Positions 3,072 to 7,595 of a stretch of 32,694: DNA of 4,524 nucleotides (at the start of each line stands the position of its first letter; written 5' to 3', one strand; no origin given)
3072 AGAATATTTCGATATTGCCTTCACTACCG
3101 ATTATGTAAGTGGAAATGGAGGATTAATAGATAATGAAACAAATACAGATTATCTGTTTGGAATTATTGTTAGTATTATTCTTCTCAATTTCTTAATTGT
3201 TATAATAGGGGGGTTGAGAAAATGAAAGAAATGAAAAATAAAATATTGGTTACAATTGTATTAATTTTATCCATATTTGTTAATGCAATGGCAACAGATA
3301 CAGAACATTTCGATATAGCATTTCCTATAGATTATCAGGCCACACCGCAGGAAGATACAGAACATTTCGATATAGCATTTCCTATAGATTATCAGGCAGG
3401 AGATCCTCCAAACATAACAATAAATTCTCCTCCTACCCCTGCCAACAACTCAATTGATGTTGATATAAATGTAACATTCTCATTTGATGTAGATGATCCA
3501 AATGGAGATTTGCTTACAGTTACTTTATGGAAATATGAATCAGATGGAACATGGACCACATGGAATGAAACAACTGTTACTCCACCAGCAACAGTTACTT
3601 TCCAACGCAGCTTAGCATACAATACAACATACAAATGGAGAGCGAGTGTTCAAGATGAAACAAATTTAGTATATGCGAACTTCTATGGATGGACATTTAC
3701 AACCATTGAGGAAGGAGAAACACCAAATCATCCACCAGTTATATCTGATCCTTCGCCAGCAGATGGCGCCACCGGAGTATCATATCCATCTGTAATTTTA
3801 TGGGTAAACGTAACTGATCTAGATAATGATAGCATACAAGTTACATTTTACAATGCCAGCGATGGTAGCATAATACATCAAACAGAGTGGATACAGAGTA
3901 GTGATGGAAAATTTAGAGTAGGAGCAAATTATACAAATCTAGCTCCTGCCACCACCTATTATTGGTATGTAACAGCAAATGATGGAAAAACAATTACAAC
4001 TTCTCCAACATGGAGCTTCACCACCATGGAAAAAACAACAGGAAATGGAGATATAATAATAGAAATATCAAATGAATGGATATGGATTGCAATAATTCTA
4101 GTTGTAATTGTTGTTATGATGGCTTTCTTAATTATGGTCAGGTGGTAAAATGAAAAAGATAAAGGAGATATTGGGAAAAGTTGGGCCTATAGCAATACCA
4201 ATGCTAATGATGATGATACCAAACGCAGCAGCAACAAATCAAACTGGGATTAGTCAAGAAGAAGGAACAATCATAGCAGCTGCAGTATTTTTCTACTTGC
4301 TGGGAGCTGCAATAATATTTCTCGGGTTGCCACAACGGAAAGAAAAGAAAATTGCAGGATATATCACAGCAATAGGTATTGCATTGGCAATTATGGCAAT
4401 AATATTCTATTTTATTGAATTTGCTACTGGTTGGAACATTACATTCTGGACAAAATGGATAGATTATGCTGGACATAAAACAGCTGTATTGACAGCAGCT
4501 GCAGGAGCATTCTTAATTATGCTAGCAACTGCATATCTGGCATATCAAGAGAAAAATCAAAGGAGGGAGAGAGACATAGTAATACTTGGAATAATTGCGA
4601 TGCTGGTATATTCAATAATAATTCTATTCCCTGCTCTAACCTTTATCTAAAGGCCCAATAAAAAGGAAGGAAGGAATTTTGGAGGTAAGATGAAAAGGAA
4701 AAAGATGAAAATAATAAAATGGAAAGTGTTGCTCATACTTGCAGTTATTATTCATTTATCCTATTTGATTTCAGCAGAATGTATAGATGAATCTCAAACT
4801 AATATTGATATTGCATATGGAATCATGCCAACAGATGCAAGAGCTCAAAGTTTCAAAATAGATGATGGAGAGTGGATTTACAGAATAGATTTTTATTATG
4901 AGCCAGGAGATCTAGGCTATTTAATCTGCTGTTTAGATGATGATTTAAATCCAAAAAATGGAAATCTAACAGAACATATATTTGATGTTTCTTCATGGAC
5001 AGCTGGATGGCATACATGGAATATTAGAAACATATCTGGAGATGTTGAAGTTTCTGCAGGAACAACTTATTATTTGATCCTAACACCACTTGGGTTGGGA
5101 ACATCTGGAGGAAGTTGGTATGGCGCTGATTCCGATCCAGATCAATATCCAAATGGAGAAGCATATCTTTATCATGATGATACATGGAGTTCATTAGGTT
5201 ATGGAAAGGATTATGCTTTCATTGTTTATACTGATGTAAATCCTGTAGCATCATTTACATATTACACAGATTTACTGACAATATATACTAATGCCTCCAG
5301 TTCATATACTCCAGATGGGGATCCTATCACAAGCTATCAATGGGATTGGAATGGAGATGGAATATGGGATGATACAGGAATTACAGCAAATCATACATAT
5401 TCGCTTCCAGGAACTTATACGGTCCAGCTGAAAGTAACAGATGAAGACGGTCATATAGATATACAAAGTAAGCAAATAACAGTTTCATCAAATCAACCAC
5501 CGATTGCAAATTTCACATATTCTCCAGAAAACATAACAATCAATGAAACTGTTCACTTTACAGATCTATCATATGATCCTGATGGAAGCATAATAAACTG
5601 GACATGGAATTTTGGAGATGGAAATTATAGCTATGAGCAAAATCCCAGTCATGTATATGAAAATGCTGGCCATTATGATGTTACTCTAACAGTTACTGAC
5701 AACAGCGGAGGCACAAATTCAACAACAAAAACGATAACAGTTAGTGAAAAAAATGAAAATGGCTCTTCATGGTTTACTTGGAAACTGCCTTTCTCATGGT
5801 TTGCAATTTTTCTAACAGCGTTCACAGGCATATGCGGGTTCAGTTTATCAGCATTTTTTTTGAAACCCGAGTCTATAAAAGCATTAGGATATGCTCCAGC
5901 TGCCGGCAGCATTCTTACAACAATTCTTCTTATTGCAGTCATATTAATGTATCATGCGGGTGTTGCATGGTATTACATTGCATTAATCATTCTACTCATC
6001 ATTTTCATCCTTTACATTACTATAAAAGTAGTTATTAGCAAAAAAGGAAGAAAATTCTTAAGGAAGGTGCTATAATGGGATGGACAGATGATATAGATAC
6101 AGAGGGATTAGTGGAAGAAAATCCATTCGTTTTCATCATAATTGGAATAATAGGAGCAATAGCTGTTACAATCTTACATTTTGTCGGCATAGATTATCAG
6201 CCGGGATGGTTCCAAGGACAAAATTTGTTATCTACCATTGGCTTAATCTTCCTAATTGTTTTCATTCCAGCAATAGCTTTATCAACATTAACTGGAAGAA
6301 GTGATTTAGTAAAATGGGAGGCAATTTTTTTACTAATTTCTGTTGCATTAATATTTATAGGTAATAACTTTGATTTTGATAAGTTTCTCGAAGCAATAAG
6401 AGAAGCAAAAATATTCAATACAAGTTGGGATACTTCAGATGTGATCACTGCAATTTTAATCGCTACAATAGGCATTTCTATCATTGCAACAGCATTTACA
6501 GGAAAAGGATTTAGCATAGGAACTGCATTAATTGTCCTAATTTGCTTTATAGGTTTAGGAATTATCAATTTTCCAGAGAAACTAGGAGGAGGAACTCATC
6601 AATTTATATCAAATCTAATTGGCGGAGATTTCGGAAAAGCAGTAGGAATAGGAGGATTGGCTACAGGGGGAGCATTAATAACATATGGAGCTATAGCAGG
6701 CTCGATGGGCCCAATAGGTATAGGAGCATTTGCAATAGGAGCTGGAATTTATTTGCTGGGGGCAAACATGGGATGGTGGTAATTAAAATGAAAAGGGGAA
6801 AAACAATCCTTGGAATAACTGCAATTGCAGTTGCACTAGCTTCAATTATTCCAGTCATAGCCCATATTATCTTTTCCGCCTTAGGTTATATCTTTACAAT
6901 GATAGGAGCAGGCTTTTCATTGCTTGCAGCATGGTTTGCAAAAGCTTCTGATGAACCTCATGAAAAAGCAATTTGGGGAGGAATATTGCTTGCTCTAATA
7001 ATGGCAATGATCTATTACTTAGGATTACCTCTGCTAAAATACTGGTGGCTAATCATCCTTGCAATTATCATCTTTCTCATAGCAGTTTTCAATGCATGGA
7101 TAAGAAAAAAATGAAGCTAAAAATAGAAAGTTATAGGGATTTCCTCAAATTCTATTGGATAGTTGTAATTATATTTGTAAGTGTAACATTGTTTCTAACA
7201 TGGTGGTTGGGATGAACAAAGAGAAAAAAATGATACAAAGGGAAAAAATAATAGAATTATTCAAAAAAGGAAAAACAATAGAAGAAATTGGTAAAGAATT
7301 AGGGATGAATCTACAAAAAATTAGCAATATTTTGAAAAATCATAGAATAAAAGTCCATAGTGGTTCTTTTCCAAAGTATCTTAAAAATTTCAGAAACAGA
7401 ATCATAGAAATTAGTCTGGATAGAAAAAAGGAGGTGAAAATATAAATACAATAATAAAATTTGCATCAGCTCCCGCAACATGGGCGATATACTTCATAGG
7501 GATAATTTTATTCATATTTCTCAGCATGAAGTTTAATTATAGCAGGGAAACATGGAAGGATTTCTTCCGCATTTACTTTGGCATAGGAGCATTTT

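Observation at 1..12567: Capsid-less virion-like module: candidate pleomorphic or spindle-type provirus, or vesicle-forming plasmid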

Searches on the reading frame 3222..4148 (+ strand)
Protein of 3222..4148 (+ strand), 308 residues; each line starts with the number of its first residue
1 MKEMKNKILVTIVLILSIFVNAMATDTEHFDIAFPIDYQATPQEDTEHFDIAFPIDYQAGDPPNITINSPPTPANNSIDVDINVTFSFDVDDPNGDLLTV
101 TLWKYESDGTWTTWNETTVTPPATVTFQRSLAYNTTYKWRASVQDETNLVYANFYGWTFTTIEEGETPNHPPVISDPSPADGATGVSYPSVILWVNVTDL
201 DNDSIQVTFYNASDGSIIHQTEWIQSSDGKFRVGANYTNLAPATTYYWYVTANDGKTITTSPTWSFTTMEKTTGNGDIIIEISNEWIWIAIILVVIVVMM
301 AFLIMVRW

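Call 5: search_protein_families(library=pfam, max_evalue=0.01, proteins=[window:3222-4148:+])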
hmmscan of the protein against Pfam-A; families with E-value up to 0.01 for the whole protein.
window:3222-4148:+ (308 aa): 3 families
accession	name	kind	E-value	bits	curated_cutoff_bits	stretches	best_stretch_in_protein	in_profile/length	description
PF13205.12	Big_5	-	1.6e-09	38.9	23.6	2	169-268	2-105/105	Bacterial Ig-like domain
PF16655.11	PhoD_N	-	0.0049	17.8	30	0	189-256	11-82/90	PhoD-like phosphatase, N-terminal domain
PF17963.7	Big_9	-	0.0078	17.5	23.6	0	68-147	1-78/89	Bacterial Ig domain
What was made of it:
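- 3222..4148 (+): Type-I membrane protein with Ig-like (Big_5) domains and two more copies of the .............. motif. Pfam Big_5 1.6e-9 (call 5).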

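Call 8: search_protein_families(library=phrogs, max_evalue=0.01, proteins=[window:3222-4148:+])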
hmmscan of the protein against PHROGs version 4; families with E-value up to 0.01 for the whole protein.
window:3222-4148:+ (308 aa): 0 families

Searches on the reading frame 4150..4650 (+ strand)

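Call 5: search_protein_families(library=pfam, max_evalue=0.01, proteins=[window:4150-4650:+])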
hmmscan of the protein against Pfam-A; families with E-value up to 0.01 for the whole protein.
window:4150-4650:+ (166 aa): 6 families
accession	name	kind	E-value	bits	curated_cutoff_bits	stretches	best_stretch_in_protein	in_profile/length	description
PF03203.19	MerC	-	0.00043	21.3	27.6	0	14-87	16-84/108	MerC mercury resistance protein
PF17197.9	DUF5134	-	0.00056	20.3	29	0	15-84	13-76/152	Domain of unknown function (DUF5134)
PF21954.1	TUNAR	-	0.0042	17.4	27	0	133-160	14-41/48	TUNAR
PF01757.29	Acyl_transf_3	-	0.0056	16.2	31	1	42-159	187-285/326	Acyltransferase domain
PF12822.12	ECF_trnsprt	-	0.0068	16.9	30.7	0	115-165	72-122/169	ECF transporter, substrate-specific component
PF10277.15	Frag1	-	0.0095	15.9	30.3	0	41-160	60-175/220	Frag1/DRAM/Sfk1 family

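Call 8: search_protein_families(library=phrogs, max_evalue=0.01, proteins=[window:4150-4650:+])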
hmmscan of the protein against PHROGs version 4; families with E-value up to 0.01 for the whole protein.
window:4150-4650:+ (166 aa): 0 families

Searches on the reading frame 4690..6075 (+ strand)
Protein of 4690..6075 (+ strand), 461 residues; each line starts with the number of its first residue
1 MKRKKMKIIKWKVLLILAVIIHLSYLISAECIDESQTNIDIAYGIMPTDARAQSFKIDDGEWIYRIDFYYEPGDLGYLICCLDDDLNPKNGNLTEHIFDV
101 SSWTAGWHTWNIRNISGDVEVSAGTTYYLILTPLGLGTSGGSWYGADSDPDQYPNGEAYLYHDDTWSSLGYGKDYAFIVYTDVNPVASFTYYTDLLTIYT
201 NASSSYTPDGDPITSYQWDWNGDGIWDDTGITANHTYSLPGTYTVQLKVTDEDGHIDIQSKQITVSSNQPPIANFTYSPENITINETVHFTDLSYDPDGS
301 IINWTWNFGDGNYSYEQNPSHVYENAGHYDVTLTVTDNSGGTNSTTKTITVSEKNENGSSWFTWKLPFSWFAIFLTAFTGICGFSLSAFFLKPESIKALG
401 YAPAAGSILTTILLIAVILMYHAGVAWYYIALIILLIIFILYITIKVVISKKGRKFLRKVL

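Call 5: search_protein_families(library=pfam, max_evalue=0.01, proteins=[window:4690-6075:+])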
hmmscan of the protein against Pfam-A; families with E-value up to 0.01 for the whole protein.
window:4690-6075:+ (461 aa): 11 families
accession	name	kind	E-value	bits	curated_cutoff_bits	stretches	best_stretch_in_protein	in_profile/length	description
PF18911.6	PKD_4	-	2.3e-35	120.9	27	2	268-351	1-83/85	PKD domain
PF00801.26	PKD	-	2.3e-27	95.2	23.5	2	275-348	4-78/80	PKD domain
PF22352.2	K319L-like_PKD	-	6.1e-08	33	27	1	282-351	7-84/84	K319L-like, PKD domain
PF17963.7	Big_9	-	3.8e-05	24.9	23.6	1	268-350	1-89/89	Bacterial Ig domain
PF08329.16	ChitinaseA_N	-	7.9e-05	22.8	21.2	0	312-353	68-109/133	Chitinase A, N-terminal domain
PF18981.6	InlK_D3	-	9.9e-05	22.8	25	0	229-256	34-65/75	Internalin K domain (D3/D4)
PF15418.12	DUF4625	-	0.00027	21.7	27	0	325-351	104-130/131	Domain of unknown function (DUF4625)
PF12733.13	Cadherin-like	-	0.0014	19.4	24.2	0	174-256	17-78/89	Cadherin-like beta sandwich domain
PF16403.11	Bact_surface_Ig-like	-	0.0032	17.9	27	0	237-265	43-71/71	Bacterial surface protein, Ig-like domain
PF19077.6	Big_13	-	0.0079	17.1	27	0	309-351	60-100/102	Bacterial Ig-like domain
PF16967.11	TcfC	-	0.0093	16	29.4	0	232-264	34-67/68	E-set like domain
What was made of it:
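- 4690..6075 (+): Membrane glycoprotein: signal peptide, specific N-terminal domain, two PKD domains, C-terminal bundle of 2-3 TM helices. Pfam PKD_4 2e-35 (call 5).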

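Call 8: search_protein_families(library=phrogs, max_evalue=0.01, proteins=[window:4690-6075:+])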
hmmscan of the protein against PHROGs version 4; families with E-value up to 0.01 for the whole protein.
window:4690-6075:+ (461 aa): 1 family
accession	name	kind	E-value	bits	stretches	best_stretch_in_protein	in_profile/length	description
phrog_3995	-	tail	0.00054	20.3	1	214-355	152-292/294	tail protein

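Call 96: find_homologous_proteins(query=window:4690-6075:+, max_evalue=1e-40)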
Query window:4690-6075:+ (461 aa): 968 proteins with E <= 1e-40 among 8000 candidates; the best 120 are listed.
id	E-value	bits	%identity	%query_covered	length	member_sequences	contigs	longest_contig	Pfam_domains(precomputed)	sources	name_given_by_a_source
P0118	0.0e+0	1068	100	100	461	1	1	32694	PF22352.3,PF00801.27,PF18911.7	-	-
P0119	3.1e-156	539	53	100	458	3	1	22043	PF22352.3,PF00801.27,PF18911.7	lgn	-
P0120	1.9e-152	527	53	100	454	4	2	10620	PF22352.3,PF00801.27,PF08329.17,PF18911.7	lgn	-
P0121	5.0e-146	505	51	96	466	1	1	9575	PF22352.3,PF00801.27,PF18911.7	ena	-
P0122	4.4e-142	492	42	39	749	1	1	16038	PF07495.20,PF15418.13,PF11606.16,PF14347.12,PF16820.12,PF00801.27,PF18981.7,PF00028.24,PF16403.12,PF08329.17,PF18565.8,PF02010.22,PF16967.12,PF18911.7,PF08770.18,PF21027.4,PF22352.3,PF17963.8,PF13027.12,PF19077.7,PF27127.1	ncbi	-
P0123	3.0e-141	490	51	95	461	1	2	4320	PF00801.27,PF18911.7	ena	-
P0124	5.8e-137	476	50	93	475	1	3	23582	PF07495.20,PF21027.4,PF22352.3,PF00801.27,PF18911.7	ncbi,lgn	-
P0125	1.1e-134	468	49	38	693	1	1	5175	PF23860.2,PF21027.4,PF22352.3,PF00801.27,PF04379.21,PF08329.17,PF18911.7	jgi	-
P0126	7.0e-133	462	50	91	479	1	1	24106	PF00801.27,PF17957.8,PF18911.7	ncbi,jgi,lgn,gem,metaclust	metaclust:\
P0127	2.3e-132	460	47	41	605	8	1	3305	PF15418.13,PF22352.3,PF00801.27,PF18981.7,PF16403.12,PF08329.17,PF05345.19,PF18911.7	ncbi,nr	ncbi:MAG: hypothetical protein DRN10_03275 [Thermoplasmata archaeon]|nr:MAG: hypothetical protein DR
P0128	9.1e-132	458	49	97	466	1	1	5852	PF00801.27,PF17963.8,PF18911.7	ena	-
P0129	1.7e-128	448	42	38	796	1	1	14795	PF22352.3,PF00801.27,PF18981.7,PF08329.17,PF18911.7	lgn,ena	-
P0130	1.7e-127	444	49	34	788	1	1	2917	PF07495.20,PF15418.13,PF00801.27,PF18981.7,PF16403.12,PF22091.3,PF02010.22,PF16967.12,PF18911.7,PF21027.4,PF22352.3,PF17963.8,PF00404.25,PF13027.12,PF05345.19,PF19077.7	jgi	-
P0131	1.2e-123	432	43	38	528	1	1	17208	PF22352.3,PF00801.27,PF18981.7,PF17963.8,PF16403.12,PF08329.17,PF23861.2,PF16967.12,PF18911.7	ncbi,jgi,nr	ncbi:MAG: PKD domain-containing protein [Thermoplasmata archaeon]|nr:MAG: PKD domain-containing prot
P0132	1.2e-122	428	50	39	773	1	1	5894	PF07495.20,PF15418.13,PF14347.12,PF00801.27,PF18981.7,PF16403.12,PF08329.17,PF02010.22,PF16967.12,PF18911.7,PF22352.3,PF20009.5,PF27127.1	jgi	jgi:PKD repeat protein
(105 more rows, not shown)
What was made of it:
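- The LamG, PKD and Big domains are common in cellular surface proteins; 968 proteins match the PKD protein at E below 1e-40 (call 96).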

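Call 97: find_encoding_contigs(protein=P0119, flank=10000, max_places=1)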
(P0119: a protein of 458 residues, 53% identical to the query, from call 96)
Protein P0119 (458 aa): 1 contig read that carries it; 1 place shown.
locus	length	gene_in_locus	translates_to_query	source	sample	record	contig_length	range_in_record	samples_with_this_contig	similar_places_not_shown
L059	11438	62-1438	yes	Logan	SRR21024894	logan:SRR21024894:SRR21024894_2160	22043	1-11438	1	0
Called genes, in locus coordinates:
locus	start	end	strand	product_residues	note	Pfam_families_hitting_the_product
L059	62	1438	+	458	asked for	PF00801:PKD, PF18911:PKD_4, PF22352:K319L-like_PKD (faint), PF00801:PKD, PF18911:PKD_4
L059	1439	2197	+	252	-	-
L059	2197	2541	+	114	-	-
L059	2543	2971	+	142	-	-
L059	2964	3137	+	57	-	-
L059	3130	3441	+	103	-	-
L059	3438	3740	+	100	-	-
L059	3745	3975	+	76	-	-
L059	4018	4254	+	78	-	-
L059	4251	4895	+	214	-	-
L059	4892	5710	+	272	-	-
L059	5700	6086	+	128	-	-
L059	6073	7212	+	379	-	-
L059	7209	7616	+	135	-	-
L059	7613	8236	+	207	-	PF00239:Resolvase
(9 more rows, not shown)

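Call 98: find_encoding_contigs(protein=P0126, flank=10000, max_places=1)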
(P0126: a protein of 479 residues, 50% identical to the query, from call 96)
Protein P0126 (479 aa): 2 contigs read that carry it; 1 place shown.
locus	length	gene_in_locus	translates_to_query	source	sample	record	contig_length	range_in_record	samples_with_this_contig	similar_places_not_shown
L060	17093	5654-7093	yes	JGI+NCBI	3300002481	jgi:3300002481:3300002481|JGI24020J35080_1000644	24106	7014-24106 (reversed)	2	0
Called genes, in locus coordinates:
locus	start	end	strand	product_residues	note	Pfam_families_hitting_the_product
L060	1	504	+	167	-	?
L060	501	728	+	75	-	-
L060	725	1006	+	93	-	-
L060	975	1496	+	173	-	-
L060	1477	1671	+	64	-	-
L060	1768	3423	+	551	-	PF10102:DUF2341 (weak), PF13385:Laminin_G_3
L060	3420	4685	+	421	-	PF00149:Metallophos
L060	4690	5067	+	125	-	-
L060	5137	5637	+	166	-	-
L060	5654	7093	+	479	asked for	PF00801:PKD, PF18911:PKD_4, PF17957:Big_7 (weak)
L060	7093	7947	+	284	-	-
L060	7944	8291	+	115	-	-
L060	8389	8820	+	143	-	-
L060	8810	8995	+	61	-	-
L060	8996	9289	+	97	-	-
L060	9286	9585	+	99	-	-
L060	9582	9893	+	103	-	-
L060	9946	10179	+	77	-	-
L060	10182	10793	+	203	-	-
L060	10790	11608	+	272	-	-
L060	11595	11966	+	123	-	-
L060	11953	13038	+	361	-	-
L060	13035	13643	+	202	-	PF00239:Resolvase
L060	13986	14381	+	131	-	-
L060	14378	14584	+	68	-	-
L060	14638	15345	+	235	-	-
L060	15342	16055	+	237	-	-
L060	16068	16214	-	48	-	-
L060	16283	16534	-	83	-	-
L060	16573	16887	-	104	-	-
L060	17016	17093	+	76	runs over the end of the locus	-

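Call 108: search_protein_families(library=ncbifam, max_evalue=0.001, proteins=[L060:975-1496:+, L060:1-504:+])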
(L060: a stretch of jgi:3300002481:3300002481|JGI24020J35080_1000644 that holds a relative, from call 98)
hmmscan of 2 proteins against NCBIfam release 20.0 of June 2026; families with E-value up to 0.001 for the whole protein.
L060:975-1496:+ (173 aa): 0 families

L060:1-504:+ (167 aa): 0 families

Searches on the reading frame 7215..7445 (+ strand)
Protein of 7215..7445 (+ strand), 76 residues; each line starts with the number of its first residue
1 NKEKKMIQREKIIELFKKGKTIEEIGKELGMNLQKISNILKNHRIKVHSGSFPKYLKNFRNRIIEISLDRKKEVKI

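Call 5: search_protein_families(library=pfam, max_evalue=0.01, proteins=[window:7215-7445:+])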
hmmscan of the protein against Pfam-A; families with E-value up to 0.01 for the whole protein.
window:7215-7445:+ (76 aa): 5 families
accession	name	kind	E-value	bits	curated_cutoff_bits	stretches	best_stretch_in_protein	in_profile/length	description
PF13384.12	HTH_23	-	0.00015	21.9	24.6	1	7-42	5-40/50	Homeodomain-like domain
PF13518.12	HTH_28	-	0.00078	19.9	25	1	8-41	1-34/52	Helix-turn-helix domain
PF04545.22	Sigma70_r4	-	0.00079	19.3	24.1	1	8-41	9-42/50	Sigma-70, region 4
PF19610.4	DUF6115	-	0.0041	17.9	27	1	3-33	94-124/134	Family of unknown function (DUF6115)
PF14493.12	HTH_40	-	0.0091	16.7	27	1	11-38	4-31/89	Helix-turn-helix domain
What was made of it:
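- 7212..7445 (+): Small basic helix-turn-helix protein. Pfam HTH_23 and HTH_28 at E around 1e-4, below their cut-offs (call 5).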

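Call 8: search_protein_families(library=phrogs, max_evalue=0.01, proteins=[window:7215-7445:+])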
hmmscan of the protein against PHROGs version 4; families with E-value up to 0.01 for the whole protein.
window:7215-7445:+ (76 aa): 15 families
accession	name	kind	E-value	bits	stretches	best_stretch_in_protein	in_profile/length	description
phrog_4538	-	unknown function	1.6e-05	25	1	7-48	356-396/447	-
phrog_323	-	transcription regulation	2.1e-05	25.3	1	8-48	153-193/319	transcriptional regulator, D5-like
phrog_14826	-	unknown function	0.00041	21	1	8-48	96-136/231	-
phrog_645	-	DNA, RNA and nucleotide metabolism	0.00064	20.9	1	3-58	21-77/196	Rnase E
phrog_8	-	transcription regulation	0.00071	20.1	1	2-45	71-115/346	transcriptional regulator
phrog_11108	-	unknown function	0.00099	20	1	4-48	48-92/180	-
phrog_8794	-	transcription regulation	0.001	20.1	1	4-49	5-51/159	sigma factor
phrog_769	-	transcription regulation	0.0014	19.6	1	2-46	6-51/89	transcriptional repressor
phrog_125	-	DNA, RNA and nucleotide metabolism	0.0031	18.1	1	8-55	168-215/254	DNA invertase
phrog_1303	-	DNA, RNA and nucleotide metabolism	0.0032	18.2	1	5-72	25-89/184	DNA binding protein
phrog_2159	-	DNA, RNA and nucleotide metabolism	0.0042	17.5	1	5-41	165-202/365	ParB-like partition protein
phrog_7067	-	head and packaging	0.0056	17.8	1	14-40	26-52/56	terminase small subunit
phrog_7545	-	DNA, RNA and nucleotide metabolism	0.0066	17.6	1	5-47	3-46/160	HNH endonuclease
phrog_2538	-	head and packaging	0.0091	17.1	0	3-44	7-43/129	terminase small subunit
phrog_3855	-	DNA, RNA and nucleotide metabolism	0.0092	17.4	0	3-42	63-102/115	HTH DNA binding protein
